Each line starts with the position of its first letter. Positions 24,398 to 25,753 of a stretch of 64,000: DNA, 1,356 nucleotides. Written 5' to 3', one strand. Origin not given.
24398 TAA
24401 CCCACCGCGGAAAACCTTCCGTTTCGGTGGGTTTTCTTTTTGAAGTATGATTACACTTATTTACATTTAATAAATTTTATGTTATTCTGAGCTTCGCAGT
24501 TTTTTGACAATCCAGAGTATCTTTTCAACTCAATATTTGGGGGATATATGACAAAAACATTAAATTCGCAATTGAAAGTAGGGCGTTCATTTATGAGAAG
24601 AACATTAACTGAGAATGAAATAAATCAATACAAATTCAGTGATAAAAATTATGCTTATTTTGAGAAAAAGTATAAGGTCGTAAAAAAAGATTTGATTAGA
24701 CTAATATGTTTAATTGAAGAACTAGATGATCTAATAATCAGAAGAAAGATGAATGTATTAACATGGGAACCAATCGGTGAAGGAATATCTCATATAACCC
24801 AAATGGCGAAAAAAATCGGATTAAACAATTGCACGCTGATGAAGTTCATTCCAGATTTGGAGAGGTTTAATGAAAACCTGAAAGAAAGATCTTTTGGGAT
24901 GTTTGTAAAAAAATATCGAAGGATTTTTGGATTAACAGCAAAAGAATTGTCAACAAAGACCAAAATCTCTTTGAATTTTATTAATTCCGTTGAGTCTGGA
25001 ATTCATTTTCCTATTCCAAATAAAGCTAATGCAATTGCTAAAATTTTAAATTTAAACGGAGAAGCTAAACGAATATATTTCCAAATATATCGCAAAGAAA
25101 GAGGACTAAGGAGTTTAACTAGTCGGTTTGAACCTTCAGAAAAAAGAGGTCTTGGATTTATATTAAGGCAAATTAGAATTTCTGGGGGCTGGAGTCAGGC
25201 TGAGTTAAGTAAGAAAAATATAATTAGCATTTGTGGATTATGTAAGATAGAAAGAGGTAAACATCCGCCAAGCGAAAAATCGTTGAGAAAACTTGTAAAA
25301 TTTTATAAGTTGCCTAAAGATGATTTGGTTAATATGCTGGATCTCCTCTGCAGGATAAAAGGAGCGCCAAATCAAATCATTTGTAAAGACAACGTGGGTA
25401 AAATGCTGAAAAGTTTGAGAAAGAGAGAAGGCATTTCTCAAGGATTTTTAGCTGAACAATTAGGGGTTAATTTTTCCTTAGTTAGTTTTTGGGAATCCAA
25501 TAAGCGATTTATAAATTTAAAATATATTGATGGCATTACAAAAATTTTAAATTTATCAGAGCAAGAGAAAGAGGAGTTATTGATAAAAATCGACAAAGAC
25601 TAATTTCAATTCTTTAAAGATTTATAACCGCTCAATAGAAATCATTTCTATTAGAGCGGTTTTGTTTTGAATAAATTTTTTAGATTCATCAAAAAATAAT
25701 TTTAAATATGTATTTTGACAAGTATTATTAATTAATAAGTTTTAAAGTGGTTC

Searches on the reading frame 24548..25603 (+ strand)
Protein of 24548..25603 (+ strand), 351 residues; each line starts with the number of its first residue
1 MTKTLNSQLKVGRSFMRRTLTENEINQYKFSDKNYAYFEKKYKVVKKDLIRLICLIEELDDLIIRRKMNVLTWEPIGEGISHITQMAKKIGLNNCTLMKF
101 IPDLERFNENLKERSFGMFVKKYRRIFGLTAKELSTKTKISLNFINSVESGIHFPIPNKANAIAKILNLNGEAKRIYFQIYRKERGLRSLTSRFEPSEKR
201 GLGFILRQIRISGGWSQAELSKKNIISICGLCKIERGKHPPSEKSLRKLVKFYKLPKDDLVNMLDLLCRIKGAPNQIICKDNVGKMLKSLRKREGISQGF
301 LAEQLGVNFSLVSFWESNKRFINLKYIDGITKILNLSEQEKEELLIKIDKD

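Call 31: search_protein_families(library=pfam, proteins=[window:24548-25603:+], max_evalue=0.001)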
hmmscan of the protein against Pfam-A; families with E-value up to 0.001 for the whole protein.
window:24548-25603:+ (351 aa): 4 families
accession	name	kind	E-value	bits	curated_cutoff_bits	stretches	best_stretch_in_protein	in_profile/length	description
PF01381.28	HTH_3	-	1.5e-21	76.6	23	2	287-340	1-54/55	Helix-turn-helix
PF12844.13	HTH_19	-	1.3e-19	70.3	30.2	3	117-170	1-54/64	Helix-turn-helix domain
PF13560.12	HTH_31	-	1.9e-17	63.8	27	1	202-260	2-61/64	Helix-turn-helix domain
PF13413.12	HTH_25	-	0.00015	22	24.6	0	124-160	6-42/62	Helix-turn-helix domain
